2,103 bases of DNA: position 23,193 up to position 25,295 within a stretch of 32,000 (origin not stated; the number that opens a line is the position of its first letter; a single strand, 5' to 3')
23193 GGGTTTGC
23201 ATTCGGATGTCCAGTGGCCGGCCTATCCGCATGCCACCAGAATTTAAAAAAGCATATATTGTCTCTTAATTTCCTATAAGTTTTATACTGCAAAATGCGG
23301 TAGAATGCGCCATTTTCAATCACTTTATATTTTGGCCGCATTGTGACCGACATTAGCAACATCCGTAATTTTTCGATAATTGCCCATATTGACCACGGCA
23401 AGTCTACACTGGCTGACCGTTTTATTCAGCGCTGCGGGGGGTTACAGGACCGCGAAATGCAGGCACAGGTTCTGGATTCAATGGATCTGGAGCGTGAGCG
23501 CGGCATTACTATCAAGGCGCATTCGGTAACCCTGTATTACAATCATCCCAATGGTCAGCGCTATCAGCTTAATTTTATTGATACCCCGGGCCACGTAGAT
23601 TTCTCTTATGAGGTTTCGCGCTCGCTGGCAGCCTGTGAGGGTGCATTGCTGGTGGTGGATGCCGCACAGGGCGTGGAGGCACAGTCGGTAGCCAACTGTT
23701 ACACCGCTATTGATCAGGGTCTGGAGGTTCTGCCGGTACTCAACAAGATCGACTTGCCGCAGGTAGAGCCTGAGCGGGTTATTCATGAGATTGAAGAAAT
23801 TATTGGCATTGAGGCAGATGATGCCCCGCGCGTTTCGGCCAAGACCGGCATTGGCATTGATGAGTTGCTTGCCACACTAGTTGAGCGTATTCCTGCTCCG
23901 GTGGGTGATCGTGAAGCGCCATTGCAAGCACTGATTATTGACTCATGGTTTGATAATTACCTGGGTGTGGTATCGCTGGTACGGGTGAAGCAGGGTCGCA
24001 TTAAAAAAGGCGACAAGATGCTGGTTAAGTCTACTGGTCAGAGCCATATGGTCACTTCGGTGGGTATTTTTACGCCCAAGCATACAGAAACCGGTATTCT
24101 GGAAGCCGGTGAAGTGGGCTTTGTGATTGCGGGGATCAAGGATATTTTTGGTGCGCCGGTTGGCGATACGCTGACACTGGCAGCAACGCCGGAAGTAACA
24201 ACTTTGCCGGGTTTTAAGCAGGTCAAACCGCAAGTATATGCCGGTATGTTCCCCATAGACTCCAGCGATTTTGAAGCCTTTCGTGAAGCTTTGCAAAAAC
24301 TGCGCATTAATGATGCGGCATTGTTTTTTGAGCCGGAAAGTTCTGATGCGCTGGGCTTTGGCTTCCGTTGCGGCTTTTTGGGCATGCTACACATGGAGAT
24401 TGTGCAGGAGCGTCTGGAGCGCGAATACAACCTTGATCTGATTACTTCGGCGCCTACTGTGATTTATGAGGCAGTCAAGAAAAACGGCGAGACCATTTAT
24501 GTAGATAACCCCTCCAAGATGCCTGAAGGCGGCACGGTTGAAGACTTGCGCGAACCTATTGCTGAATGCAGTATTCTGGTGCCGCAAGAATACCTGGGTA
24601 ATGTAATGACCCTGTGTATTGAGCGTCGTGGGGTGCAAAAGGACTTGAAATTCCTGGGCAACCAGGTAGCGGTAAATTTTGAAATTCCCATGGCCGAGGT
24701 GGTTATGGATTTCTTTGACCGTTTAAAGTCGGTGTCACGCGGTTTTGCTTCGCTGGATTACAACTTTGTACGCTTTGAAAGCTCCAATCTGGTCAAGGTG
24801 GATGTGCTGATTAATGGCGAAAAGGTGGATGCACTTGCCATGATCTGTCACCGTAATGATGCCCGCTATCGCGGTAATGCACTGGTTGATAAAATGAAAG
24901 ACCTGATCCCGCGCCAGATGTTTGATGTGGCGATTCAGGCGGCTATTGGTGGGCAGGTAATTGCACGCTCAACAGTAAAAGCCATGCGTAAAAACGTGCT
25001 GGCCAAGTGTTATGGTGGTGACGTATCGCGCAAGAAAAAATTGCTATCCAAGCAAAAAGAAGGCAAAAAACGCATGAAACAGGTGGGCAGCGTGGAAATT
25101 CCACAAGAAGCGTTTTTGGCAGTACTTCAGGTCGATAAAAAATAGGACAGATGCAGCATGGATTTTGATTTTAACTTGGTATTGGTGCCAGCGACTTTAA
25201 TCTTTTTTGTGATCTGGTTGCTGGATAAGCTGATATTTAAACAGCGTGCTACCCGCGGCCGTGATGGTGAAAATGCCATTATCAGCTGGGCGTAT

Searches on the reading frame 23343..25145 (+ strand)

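Call 4: search_protein_families(library=pfam, proteins=[window:23343-25145:+], max_evalue=0.001)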
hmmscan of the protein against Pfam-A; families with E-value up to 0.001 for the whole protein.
window:23343-25145:+ (600 aa): 5 families
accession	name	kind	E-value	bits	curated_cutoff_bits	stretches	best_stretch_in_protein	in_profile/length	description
PF00009.33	GTP_EFTU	-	1.2e-52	178.7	26.5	1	6-184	2-187/188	Elongation factor Tu GTP binding domain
PF06421.17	LepA_C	-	1.7e-50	170.1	29.7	1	490-596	1-107/107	GTP-binding protein LepA C-terminus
PF00679.30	EFG_C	-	2.1e-19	69.7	27.9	1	402-487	2-87/89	Elongation factor G C-terminus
PF03144.31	GTP_EFTU_D2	-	3.3e-11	43.9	30.3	1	208-278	1-73/73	Elongation factor Tu domain 2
PF16658.11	RF3_C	-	2.2e-05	24.7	40.1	1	293-371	6-82/132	Class II release factor RF3, C-terminal domain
